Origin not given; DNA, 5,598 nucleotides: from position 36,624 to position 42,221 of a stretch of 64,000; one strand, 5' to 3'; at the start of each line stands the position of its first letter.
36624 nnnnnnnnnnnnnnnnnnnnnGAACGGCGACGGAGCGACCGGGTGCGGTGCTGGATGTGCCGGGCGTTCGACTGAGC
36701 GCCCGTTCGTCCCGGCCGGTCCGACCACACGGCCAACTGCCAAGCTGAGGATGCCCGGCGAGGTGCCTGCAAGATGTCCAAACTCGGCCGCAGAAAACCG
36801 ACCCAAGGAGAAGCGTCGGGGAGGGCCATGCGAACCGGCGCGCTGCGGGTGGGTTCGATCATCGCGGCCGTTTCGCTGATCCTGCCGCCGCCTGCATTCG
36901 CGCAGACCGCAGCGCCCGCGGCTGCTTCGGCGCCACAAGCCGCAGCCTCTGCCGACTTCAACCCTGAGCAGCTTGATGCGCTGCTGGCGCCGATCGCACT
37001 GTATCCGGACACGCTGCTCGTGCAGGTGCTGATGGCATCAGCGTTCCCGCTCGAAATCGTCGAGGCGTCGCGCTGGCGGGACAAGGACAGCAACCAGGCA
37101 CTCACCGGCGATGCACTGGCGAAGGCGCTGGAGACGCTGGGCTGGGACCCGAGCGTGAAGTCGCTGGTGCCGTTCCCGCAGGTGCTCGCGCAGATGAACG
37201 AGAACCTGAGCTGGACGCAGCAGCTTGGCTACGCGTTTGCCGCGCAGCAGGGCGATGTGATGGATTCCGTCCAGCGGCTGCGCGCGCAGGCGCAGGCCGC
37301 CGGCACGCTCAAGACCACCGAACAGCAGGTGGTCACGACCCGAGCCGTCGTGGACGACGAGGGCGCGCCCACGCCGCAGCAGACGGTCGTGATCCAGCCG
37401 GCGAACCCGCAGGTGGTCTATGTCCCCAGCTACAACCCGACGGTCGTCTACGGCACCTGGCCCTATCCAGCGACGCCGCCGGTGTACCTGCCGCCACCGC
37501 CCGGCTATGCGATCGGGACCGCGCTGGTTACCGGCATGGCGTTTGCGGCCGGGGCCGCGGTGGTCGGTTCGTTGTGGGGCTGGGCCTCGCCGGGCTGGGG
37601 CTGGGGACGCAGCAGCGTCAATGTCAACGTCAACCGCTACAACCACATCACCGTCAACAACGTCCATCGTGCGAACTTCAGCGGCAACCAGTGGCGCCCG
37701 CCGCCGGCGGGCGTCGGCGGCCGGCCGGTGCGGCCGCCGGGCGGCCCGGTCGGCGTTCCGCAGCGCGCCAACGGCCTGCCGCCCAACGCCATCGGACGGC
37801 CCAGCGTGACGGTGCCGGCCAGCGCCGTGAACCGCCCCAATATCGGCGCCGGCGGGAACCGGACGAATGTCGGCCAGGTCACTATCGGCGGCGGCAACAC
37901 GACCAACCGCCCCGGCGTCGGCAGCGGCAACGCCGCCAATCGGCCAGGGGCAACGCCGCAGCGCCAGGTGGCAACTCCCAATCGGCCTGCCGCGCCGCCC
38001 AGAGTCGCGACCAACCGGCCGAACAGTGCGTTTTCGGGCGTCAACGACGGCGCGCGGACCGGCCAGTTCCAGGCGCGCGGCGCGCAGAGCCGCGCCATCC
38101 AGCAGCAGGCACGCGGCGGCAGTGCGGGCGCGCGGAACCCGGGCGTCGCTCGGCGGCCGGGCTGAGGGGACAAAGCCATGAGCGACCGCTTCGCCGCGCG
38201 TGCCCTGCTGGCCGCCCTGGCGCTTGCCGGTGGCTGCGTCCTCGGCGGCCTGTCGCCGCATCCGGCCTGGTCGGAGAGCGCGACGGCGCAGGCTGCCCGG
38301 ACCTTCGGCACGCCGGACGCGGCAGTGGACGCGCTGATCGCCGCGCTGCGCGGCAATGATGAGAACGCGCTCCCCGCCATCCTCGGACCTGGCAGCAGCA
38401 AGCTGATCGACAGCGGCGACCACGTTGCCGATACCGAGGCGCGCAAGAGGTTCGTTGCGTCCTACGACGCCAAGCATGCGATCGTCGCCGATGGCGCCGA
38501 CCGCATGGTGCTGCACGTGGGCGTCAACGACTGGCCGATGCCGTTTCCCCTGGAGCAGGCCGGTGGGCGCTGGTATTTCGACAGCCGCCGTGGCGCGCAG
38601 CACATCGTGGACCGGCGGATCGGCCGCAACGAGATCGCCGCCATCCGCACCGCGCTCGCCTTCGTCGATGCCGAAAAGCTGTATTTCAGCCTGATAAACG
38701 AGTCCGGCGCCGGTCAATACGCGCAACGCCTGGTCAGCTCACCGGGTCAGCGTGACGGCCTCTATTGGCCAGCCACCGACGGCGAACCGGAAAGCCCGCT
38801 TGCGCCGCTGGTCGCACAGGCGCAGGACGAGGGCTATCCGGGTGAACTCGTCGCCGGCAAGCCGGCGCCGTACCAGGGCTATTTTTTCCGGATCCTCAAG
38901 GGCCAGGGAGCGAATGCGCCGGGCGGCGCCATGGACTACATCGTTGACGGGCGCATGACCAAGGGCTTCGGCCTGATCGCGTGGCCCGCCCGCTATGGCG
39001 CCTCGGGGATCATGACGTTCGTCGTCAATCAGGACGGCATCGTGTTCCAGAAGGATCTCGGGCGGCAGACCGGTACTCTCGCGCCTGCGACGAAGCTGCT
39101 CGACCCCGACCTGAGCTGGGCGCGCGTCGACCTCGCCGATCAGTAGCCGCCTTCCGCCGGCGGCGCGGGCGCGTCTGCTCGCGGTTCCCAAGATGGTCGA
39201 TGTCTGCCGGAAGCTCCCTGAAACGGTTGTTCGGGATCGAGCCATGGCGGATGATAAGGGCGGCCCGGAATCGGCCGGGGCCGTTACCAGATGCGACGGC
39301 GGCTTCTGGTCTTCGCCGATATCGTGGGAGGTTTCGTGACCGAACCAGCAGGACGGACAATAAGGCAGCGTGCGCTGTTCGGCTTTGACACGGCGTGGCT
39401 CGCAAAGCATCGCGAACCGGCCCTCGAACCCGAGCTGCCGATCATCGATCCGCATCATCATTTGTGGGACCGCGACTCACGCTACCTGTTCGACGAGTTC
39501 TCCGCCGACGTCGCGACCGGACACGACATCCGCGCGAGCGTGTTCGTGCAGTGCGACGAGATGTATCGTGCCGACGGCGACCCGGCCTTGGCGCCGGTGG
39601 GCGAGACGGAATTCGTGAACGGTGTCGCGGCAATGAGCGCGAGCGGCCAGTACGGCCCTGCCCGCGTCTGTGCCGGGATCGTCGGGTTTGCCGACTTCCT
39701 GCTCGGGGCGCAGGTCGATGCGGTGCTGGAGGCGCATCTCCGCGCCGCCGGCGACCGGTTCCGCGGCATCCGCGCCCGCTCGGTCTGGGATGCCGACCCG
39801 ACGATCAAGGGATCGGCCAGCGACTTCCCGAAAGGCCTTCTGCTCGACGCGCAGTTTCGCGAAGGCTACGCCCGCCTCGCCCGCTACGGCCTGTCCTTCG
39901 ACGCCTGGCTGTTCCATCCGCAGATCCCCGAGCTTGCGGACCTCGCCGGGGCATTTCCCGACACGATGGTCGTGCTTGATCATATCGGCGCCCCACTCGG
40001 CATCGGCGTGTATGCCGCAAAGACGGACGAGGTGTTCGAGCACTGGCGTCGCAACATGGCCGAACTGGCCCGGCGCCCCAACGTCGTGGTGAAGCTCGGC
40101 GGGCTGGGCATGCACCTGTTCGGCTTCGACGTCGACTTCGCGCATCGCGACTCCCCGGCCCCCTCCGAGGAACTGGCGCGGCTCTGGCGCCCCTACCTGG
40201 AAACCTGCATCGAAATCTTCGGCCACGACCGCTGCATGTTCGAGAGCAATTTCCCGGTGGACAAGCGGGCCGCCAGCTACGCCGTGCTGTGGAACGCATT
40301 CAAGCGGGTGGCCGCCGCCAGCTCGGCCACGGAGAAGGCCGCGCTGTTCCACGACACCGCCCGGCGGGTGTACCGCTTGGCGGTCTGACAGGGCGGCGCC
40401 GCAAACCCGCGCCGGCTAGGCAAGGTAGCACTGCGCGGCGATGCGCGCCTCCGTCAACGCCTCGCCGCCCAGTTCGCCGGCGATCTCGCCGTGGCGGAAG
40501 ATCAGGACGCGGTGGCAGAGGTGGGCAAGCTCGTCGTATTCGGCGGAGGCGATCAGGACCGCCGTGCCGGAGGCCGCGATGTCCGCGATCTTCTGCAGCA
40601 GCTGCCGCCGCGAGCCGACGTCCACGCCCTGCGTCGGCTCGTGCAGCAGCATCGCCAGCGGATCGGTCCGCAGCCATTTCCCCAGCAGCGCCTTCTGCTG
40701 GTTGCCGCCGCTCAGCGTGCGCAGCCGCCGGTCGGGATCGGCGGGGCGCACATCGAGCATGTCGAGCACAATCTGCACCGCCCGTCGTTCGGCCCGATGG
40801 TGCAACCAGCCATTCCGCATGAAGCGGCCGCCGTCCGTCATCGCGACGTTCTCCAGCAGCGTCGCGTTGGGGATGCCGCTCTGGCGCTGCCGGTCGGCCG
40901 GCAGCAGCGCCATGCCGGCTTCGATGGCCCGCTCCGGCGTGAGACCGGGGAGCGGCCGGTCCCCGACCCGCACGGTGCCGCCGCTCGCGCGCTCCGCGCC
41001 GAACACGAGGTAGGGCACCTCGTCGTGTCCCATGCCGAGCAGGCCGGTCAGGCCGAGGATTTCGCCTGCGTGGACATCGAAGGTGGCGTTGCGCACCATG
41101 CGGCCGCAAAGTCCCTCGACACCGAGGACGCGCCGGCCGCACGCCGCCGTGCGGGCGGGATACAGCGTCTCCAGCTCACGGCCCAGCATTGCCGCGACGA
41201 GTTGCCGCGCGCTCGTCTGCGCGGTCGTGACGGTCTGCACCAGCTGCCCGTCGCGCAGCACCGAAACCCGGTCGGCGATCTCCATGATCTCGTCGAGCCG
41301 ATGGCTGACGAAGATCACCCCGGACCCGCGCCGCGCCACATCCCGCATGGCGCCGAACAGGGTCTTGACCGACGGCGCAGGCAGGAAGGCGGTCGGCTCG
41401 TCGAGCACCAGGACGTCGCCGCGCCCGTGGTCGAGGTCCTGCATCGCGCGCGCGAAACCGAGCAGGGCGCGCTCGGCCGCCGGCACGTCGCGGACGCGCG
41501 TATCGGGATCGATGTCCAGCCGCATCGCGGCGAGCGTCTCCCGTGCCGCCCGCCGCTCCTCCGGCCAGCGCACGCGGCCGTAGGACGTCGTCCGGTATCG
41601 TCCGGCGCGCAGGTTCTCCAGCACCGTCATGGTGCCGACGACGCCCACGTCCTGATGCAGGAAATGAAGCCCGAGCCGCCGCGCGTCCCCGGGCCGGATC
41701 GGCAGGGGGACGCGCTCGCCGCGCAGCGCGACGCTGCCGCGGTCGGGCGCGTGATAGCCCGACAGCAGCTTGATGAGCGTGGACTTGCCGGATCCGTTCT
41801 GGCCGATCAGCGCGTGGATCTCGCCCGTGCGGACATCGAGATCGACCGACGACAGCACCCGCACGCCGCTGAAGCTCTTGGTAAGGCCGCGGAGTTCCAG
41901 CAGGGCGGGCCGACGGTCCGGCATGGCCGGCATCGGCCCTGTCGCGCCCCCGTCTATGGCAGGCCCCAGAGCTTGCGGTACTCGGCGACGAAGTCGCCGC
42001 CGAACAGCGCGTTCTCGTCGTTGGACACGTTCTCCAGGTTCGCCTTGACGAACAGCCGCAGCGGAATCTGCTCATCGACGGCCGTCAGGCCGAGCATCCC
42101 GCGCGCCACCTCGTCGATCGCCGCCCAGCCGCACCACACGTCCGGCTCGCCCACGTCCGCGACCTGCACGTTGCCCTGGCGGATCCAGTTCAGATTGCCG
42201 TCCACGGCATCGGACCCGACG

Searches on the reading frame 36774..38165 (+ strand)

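Call 8: search_protein_families(library=pfam, proteins=[window:36774-38165:+], max_evalue=0.01)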
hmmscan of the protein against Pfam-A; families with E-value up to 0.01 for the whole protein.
window:36774-38165:+ (463 aa): 1 family
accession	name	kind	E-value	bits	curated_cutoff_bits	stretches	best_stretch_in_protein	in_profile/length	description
PF11737.13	DUF3300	-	7.9e-80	268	25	1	64-306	2-224/227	Protein of unknown function (DUF3300)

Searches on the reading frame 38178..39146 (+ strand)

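Call 64: search_protein_families(library=pfam, proteins=[window:38178-39146:+], max_evalue=0.001)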
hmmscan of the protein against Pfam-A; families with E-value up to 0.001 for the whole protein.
window:38178-39146:+ (322 aa): 1 family
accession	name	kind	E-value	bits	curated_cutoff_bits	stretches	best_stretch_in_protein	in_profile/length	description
PF11453.13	DUF2950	-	1.9e-102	342.6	20.2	1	41-317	2-274/274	Protein of unknown function (DUF2950)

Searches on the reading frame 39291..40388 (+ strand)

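Call 64: search_protein_families(library=pfam, proteins=[window:39291-40388:+], max_evalue=0.001)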
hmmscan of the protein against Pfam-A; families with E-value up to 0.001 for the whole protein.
window:39291-40388:+ (365 aa): 1 family
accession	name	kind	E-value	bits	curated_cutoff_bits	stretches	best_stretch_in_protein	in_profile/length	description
PF04909.20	Amidohydro_2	-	8.2e-40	137.8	26.4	1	52-363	1-289/289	Amidohydrolase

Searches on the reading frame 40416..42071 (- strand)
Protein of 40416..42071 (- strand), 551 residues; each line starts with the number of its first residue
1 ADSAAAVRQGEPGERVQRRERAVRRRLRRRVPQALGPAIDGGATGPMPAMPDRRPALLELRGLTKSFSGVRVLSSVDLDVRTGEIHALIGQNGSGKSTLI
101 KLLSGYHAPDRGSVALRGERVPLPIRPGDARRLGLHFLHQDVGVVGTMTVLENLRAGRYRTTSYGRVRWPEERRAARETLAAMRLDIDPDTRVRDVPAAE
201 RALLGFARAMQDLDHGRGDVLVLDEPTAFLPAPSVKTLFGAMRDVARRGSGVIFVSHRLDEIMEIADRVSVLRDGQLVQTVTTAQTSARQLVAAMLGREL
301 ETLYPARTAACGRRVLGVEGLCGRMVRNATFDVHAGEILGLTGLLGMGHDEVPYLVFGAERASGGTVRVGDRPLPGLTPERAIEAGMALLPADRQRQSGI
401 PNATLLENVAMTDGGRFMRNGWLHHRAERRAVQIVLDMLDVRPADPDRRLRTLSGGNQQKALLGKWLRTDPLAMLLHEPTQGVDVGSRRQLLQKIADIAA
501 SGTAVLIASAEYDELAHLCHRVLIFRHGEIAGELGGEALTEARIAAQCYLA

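Call 64: search_protein_families(library=pfam, proteins=[window:40416-42071:-], max_evalue=0.001)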
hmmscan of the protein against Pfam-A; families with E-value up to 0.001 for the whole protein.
window:40416-42071:- (551 aa): 4 families
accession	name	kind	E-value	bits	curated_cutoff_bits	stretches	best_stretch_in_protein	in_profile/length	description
PF00005.33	ABC_tran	-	1.2e-31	110.5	25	2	73-228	1-137/137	ABC transporter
PF13304.12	AAA_21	-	3.9e-10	40.7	27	1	85-104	1-20/304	AAA domain, putative AbiEii toxin, Type IV TA system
PF13555.12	AAA_29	-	0.00059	20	27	0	78-100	17-39/61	P-loop containing region of AAA domain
PF13191.12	AAA_16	-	0.00083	20.3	32.6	0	81-225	20-140/167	AAA ATPase domain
